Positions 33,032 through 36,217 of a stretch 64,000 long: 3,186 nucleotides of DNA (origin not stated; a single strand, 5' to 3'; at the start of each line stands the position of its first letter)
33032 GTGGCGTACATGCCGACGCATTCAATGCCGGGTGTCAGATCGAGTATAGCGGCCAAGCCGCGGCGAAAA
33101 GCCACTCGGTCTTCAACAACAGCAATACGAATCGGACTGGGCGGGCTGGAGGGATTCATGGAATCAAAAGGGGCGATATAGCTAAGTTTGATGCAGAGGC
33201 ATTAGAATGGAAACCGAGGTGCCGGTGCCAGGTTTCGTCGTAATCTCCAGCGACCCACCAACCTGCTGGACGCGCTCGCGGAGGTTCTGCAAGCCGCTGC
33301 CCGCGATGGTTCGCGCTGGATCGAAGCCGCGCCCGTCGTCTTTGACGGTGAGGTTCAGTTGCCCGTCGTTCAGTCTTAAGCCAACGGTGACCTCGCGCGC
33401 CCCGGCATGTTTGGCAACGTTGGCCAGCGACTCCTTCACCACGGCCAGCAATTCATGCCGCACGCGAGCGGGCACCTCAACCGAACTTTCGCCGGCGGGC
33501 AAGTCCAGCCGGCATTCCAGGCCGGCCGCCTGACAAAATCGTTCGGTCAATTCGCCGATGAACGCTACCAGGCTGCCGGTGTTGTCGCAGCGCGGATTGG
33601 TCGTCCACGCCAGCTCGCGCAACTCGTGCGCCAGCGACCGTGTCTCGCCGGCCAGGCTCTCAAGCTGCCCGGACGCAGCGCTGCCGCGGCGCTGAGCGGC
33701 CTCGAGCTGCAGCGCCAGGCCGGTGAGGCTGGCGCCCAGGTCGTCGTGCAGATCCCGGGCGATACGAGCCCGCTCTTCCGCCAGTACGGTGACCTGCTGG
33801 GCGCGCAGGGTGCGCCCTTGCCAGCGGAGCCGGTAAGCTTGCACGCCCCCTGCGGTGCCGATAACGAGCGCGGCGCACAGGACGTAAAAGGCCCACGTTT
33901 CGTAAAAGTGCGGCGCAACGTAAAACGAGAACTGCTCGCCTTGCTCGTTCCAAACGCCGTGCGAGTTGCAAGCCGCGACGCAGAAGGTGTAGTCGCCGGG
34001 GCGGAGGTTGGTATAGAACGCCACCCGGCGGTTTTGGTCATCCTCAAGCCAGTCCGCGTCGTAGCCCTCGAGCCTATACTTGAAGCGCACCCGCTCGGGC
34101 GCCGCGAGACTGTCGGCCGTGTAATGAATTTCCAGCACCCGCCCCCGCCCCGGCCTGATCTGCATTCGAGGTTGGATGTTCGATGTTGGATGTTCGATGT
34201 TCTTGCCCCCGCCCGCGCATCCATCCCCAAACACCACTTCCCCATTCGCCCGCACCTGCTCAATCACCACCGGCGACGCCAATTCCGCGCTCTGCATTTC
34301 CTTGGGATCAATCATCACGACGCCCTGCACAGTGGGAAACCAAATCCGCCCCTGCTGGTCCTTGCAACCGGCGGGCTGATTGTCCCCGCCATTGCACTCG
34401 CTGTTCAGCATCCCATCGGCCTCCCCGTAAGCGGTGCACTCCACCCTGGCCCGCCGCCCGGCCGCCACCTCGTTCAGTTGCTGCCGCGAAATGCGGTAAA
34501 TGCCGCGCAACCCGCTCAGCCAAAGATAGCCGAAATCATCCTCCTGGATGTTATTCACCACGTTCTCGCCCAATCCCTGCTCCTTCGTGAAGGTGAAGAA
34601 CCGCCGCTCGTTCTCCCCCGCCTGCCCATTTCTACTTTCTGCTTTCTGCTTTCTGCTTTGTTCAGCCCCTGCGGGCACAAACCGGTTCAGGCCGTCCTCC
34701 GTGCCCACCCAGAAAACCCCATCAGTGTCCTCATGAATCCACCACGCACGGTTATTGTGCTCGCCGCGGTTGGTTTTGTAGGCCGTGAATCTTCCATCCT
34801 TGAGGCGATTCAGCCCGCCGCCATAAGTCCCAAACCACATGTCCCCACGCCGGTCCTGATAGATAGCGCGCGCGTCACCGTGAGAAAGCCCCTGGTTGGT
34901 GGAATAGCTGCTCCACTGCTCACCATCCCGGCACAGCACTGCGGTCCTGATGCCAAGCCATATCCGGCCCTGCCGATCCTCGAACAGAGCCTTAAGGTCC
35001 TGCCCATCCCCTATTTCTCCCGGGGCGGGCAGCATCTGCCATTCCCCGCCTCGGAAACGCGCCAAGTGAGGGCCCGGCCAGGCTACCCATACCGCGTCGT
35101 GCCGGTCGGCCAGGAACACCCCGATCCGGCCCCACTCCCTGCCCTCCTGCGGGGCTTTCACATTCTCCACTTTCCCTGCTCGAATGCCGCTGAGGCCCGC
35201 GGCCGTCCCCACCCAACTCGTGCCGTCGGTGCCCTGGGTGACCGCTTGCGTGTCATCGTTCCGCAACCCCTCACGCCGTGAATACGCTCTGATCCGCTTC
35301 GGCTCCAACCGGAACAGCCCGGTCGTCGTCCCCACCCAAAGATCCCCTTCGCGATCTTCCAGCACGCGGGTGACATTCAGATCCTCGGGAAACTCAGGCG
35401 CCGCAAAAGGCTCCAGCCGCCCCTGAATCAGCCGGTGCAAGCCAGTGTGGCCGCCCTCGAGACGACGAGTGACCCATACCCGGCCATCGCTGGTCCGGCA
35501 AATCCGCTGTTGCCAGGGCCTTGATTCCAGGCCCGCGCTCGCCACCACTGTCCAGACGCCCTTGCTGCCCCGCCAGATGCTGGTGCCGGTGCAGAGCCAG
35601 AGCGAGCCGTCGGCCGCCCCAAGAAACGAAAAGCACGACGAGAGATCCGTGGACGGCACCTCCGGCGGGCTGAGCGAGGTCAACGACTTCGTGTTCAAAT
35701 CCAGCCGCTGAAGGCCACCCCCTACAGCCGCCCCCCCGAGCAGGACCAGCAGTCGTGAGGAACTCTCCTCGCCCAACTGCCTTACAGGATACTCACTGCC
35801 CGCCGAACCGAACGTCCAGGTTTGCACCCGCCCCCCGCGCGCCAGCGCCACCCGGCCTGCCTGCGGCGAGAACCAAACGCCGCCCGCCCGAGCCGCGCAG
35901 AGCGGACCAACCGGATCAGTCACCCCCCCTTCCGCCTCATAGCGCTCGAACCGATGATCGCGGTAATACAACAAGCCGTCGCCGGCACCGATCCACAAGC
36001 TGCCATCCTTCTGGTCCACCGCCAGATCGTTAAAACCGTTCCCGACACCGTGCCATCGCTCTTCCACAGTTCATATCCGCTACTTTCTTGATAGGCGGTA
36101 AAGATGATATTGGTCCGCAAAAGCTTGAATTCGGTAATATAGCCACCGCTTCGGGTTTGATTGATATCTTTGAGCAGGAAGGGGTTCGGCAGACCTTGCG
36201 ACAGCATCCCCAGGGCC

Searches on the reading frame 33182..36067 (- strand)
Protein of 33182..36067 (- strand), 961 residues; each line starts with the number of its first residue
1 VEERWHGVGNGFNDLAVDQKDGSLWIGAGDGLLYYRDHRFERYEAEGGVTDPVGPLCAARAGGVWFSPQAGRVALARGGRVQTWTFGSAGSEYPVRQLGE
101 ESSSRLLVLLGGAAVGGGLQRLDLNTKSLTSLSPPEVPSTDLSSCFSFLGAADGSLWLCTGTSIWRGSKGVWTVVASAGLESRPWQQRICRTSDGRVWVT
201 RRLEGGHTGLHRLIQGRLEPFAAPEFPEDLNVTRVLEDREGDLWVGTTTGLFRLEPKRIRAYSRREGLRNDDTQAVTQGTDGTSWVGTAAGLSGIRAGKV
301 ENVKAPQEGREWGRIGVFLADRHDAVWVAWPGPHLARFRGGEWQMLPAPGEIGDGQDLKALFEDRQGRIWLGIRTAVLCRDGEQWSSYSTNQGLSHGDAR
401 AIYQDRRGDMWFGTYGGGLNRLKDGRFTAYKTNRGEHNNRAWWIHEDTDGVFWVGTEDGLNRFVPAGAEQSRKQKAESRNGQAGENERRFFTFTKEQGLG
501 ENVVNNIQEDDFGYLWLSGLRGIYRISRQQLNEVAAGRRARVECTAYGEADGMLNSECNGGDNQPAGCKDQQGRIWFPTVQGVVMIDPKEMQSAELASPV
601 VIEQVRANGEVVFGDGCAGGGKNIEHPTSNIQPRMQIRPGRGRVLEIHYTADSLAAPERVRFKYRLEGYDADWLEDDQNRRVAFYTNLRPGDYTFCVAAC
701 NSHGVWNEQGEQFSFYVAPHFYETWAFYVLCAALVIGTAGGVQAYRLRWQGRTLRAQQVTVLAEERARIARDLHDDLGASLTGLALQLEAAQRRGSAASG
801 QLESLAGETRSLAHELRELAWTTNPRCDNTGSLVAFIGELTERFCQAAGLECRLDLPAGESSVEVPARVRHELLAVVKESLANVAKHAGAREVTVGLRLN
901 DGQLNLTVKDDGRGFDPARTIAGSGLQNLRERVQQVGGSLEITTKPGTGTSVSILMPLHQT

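Call 34: search_protein_families(library=pfam, proteins=[window:33182-36067:-])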
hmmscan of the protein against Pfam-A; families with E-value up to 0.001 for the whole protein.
window:33182-36067:- (961 aa): 5 families
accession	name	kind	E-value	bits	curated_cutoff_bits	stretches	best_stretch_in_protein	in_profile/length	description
PF07494.17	Reg_prop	-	3.1e-25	85.4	20.4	1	393-416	1-24/24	Two component regulator propeller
PF07495.19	Y_Y_Y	-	5.5e-17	61.9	26.6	1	656-717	4-64/65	Y_Y_Y domain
PF07730.19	HisKA_3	-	1.1e-12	48.7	24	1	765-825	1-65/68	Histidine kinase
PF02518.31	HATPase_c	-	8.3e-12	46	26.4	1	872-959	5-110/111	Histidine kinase-, DNA gyrase B-, and HSP90-like ATPase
PF13581.12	HATPase_c_2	-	2.9e-05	24.5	27.4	1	863-923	22-86/127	Histidine kinase-like ATPase domain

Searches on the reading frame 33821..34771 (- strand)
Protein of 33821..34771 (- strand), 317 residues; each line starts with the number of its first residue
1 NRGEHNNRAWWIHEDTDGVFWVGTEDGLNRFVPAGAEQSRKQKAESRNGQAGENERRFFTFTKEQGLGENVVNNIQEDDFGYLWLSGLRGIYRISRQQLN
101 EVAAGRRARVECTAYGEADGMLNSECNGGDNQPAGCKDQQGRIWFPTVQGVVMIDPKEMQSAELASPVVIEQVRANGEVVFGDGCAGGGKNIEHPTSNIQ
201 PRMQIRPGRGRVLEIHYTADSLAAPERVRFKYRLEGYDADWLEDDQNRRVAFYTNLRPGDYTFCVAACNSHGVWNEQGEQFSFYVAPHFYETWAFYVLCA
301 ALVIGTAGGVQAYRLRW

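Call 80: find_homologous_proteins(query=window:33821-34771:-, max_evalue=1e-20)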
Query seq(317 aa) (317 aa): 118 proteins with E <= 1e-20 among 3112 candidates.
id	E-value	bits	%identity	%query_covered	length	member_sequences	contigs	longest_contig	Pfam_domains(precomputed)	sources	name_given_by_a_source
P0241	1.4e-149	516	75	94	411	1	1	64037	PF07495.20,PF07494.18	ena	-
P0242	2.1e-140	486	83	79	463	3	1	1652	PF07495.20,PF13581.13,PF07730.20,PF02518.32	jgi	jgi:signal transduction histidine kinase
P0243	5.1e-136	471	67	94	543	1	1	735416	PF07495.20,PF13581.13,PF07730.20,PF02518.32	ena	-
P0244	2.5e-130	453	64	93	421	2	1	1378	PF07495.20,PF07494.18,PF07730.20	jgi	jgi:hypothetical protein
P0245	7.0e-130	451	62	100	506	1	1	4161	PF07495.20,PF07494.18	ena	-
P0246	1.3e-125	437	64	94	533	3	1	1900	PF07495.20,PF13581.13,PF07730.20,PF02518.32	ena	-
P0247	2.7e-120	420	73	79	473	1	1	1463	PF07495.20,PF07730.20,PF02518.32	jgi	jgi:signal transduction histidine kinase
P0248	3.0e-114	400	67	79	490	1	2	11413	PF07495.20,PF13581.13,PF07730.20,PF02518.32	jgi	jgi:signal transduction histidine kinase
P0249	8.4e-111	389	68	78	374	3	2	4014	PF07495.20,PF00196.26,PF07730.20,PF08281.19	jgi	-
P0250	5.6e-105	369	58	82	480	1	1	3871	PF07495.20,PF00196.26,PF07730.20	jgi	jgi:Histidine kinase/Y_Y_Y domain/Bacterial regulatory proteins, luxR family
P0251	6.3e-104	366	85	59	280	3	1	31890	PF07494.18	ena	-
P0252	3.7e-103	363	63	76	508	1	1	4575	PF07495.20,PF07730.20,PF02518.32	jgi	jgi:signal transduction histidine kinase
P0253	1.0e-101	359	81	62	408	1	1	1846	PF07495.20,PF13581.13,PF07730.20,PF02518.32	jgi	jgi:signal transduction histidine kinase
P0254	1.3e-99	352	71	70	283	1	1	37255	PF07494.18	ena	-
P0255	9.1e-97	342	62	72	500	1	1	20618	PF07495.20,PF13581.13,PF07730.20,PF02518.32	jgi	jgi:signal transduction histidine kinase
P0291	1.9e-48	184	71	35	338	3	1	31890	PF07495.20,PF13581.13,PF07730.20,PF02518.32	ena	-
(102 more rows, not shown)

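Call 82: find_encoding_contigs(protein=P0243, flank=1500, max_places=1)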
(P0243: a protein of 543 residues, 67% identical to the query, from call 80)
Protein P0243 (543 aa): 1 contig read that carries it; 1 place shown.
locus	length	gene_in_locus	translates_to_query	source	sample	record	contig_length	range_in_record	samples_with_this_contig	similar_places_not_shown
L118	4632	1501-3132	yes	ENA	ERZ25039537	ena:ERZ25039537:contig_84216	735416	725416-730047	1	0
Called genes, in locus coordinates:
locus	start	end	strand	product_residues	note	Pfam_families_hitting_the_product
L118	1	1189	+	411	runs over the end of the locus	PF07494:Reg_prop (faint)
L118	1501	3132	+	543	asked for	PF07495:Y_Y_Y, PF07730:HisKA_3, PF13581:HATPase_c_2 (weak), PF02518:HATPase_c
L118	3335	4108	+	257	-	PF00072:Response_reg, PF00196:GerE, PF08281:Sigma70_r4_2 (weak)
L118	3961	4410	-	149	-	-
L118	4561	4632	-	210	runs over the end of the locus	-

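Call 83: find_encoding_contigs(protein=P0241, flank=1500, max_places=1)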
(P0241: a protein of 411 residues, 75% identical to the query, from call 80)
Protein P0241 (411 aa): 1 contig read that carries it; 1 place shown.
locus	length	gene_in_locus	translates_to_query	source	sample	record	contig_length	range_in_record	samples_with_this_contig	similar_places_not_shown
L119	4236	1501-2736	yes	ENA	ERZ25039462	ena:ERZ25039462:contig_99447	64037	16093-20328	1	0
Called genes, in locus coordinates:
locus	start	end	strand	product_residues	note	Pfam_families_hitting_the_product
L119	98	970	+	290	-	PF07494:Reg_prop (faint)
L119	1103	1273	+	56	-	-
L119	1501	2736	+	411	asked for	PF07494:Reg_prop (faint), PF07495:Y_Y_Y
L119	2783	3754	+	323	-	PF13581:HATPase_c_2 (weak), PF02518:HATPase_c, PF00072:Response_reg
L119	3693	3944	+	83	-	PF08281:Sigma70_r4_2 (weak), PF00196:GerE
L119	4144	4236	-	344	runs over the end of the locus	-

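Call 84: find_encoding_contigs(protein=P0291, flank=1500, max_places=1)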
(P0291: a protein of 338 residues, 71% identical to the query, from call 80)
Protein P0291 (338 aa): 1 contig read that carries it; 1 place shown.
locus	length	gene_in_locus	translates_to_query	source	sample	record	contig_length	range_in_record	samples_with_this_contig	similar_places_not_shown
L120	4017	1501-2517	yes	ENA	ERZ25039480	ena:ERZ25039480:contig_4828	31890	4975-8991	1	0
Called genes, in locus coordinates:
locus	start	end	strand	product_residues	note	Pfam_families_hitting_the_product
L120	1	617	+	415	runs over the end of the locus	PF07494:Reg_prop (faint)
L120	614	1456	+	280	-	PF07494:Reg_prop (faint)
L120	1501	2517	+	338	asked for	PF07495:Y_Y_Y, PF07730:HisKA_3, PF13581:HATPase_c_2 (weak), PF02518:HATPase_c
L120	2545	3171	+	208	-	PF00072:Response_reg, PF00196:GerE, PF08281:Sigma70_r4_2 (weak)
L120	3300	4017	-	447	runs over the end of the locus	PF07690:MFS_1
